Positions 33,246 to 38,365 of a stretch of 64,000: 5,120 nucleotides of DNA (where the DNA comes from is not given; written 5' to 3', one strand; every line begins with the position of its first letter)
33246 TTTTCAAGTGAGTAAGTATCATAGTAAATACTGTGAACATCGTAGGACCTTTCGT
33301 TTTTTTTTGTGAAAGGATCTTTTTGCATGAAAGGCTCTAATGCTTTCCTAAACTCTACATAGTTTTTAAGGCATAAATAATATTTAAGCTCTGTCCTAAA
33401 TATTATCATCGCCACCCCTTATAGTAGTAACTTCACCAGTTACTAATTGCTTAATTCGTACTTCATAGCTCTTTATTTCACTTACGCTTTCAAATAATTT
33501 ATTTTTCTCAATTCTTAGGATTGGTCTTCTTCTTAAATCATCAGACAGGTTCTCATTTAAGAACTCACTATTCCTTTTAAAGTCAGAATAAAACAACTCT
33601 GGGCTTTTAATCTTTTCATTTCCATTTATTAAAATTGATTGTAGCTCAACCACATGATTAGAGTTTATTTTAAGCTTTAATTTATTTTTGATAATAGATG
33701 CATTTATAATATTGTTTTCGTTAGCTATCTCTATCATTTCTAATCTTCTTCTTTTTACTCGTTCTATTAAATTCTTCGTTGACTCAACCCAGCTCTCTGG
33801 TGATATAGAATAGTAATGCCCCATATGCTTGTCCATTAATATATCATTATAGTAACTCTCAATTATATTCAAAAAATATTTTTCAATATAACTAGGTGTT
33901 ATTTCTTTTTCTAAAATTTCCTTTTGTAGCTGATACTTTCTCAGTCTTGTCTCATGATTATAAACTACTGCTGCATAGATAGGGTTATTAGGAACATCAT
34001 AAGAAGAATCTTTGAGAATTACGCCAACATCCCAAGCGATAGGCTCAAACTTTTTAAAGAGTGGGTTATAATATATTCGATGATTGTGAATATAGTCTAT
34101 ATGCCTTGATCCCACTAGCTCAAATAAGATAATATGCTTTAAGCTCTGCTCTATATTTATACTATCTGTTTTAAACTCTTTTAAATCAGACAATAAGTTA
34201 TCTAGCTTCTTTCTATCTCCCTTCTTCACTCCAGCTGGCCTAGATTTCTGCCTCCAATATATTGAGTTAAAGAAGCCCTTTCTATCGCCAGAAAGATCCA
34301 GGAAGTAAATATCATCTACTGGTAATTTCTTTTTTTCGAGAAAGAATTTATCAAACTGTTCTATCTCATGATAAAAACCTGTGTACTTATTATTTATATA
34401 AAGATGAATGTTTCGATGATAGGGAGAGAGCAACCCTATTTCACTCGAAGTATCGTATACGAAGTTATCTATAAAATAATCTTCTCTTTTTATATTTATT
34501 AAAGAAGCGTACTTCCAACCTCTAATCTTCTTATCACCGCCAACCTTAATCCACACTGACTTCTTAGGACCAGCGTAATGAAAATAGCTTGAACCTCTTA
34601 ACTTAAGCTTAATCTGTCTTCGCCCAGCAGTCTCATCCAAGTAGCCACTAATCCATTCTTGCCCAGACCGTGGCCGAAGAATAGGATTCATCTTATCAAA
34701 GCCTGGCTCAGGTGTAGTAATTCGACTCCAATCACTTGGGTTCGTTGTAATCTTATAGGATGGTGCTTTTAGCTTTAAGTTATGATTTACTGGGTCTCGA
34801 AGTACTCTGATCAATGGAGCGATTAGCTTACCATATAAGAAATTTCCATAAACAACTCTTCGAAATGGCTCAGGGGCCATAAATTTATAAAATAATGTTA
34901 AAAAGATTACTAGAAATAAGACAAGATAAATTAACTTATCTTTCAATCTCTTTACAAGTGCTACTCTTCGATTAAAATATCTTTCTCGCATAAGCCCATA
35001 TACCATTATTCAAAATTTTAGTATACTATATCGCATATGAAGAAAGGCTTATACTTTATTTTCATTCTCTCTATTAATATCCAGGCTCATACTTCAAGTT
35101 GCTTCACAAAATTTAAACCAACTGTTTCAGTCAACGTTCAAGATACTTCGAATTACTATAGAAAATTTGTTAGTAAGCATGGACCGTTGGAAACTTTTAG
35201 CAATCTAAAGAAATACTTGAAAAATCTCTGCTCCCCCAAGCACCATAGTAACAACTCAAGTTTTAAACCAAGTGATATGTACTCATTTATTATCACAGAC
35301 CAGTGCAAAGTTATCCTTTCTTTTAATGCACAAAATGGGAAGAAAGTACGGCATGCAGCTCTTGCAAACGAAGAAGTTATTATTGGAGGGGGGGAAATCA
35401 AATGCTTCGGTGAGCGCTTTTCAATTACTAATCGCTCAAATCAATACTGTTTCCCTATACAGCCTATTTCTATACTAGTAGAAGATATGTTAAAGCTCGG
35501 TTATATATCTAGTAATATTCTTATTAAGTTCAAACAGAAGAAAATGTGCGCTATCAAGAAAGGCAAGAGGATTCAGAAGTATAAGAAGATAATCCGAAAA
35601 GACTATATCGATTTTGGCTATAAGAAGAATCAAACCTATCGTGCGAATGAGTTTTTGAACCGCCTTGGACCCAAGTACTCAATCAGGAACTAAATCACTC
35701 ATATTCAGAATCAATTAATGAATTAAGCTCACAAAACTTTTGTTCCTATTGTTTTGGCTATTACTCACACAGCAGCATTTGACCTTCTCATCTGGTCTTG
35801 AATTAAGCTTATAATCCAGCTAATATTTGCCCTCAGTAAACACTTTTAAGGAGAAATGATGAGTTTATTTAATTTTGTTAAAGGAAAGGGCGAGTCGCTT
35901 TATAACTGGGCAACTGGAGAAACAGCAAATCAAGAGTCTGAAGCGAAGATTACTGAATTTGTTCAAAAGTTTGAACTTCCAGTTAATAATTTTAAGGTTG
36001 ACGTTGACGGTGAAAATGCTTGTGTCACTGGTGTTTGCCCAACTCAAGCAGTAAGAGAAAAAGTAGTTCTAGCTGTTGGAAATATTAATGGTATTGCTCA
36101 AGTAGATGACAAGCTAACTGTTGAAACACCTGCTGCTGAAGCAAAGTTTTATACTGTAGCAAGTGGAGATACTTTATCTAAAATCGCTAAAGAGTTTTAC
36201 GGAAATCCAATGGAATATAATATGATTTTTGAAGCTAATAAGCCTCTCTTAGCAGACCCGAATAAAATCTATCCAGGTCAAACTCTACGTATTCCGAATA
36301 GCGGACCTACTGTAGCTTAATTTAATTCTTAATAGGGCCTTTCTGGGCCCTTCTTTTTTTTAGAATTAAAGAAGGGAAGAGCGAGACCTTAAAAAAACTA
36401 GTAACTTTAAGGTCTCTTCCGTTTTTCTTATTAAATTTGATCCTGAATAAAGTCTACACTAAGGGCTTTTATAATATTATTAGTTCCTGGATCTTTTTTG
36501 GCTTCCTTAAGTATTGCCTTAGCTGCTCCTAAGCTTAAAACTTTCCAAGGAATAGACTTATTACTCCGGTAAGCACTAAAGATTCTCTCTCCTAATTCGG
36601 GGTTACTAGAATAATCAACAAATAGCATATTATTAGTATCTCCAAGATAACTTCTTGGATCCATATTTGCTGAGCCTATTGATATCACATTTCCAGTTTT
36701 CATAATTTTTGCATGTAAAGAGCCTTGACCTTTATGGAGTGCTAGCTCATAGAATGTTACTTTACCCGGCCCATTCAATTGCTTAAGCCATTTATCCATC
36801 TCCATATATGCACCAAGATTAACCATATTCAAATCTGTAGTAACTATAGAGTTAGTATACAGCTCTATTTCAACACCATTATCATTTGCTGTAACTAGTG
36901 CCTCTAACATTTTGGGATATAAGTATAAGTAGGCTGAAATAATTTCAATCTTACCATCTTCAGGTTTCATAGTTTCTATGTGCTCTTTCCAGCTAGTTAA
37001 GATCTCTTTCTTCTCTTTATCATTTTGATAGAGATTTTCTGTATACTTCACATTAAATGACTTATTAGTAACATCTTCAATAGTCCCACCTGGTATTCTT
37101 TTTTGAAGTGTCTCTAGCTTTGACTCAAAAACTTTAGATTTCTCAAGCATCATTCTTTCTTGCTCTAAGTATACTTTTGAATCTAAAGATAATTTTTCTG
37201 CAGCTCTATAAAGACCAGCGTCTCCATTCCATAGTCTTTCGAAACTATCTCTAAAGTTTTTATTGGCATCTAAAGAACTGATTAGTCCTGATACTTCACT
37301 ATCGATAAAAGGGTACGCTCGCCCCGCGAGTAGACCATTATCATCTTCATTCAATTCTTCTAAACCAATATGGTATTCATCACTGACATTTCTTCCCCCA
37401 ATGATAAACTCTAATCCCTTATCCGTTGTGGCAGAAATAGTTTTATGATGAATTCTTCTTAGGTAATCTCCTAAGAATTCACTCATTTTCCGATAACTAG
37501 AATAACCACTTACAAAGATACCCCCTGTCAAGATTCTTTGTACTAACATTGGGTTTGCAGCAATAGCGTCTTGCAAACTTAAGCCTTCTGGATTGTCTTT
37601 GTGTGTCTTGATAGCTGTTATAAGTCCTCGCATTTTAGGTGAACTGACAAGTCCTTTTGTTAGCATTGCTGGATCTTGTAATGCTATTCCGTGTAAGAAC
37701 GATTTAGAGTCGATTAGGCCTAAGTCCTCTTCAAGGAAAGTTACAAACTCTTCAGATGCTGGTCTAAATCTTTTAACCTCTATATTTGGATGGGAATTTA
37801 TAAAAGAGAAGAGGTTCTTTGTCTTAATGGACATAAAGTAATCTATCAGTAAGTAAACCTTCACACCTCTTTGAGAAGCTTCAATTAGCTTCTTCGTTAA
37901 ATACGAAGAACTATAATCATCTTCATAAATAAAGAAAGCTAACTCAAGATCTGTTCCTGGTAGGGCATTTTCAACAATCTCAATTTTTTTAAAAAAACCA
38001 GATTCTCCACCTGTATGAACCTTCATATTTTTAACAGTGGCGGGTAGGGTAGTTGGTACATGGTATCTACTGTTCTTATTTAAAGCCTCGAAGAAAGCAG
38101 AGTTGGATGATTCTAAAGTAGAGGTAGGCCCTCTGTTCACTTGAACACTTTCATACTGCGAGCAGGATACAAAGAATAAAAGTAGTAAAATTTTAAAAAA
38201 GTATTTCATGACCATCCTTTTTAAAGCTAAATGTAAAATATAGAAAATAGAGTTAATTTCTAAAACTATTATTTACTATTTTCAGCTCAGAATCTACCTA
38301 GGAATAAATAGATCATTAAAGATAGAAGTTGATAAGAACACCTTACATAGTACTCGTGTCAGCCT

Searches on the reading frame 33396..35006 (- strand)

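Call 12: search_protein_families(library=pfam, proteins=[window:33396-35006:-], max_evalue=0.01)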
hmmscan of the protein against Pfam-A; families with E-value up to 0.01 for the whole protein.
window:33396-35006:- (536 aa): 1 family
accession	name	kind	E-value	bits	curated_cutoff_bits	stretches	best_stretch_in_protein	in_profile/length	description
PF08757.17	CotH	-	1.1e-12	48.5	23.8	1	147-421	12-319/322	CotH kinase protein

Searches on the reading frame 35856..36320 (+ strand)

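Call 12: search_protein_families(library=pfam, proteins=[window:35856-36320:+], max_evalue=0.01)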
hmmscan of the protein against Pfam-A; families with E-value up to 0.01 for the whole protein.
window:35856-36320:+ (154 aa): 4 families
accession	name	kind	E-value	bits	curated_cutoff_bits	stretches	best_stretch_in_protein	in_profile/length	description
PF01476.26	LysM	-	3.5e-11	43.3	20.9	1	99-147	1-43/43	LysM domain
PF04972.22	BON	-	5.3e-08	33.5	27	1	29-90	6-68/69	BON domain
PF23473.1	LysM3_LYK4_5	-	0.00031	21.2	29.3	1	99-147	5-47/48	LYK4/5 LysM3 domain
PF23472.1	LysM2_CERK1_LYK3_4_5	-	0.0098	16.2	27.4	0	99-147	8-54/56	LYK3/4/5 LysM2 domain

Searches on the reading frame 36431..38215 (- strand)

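Call 12: search_protein_families(library=pfam, proteins=[window:36431-38215:-], max_evalue=0.01)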
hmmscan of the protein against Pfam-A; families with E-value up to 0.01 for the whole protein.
window:36431-38215:- (594 aa): 2 families
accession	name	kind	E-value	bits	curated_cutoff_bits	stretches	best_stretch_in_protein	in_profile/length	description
PF13091.12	PLDc_2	-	3.1e-16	59.9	27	1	422-536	11-118/132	PLD-like domain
PF13090.12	PP_kinase_C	-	0.0037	17.2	25.8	0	104-132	41-69/172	Polyphosphate kinase C-terminal domain 2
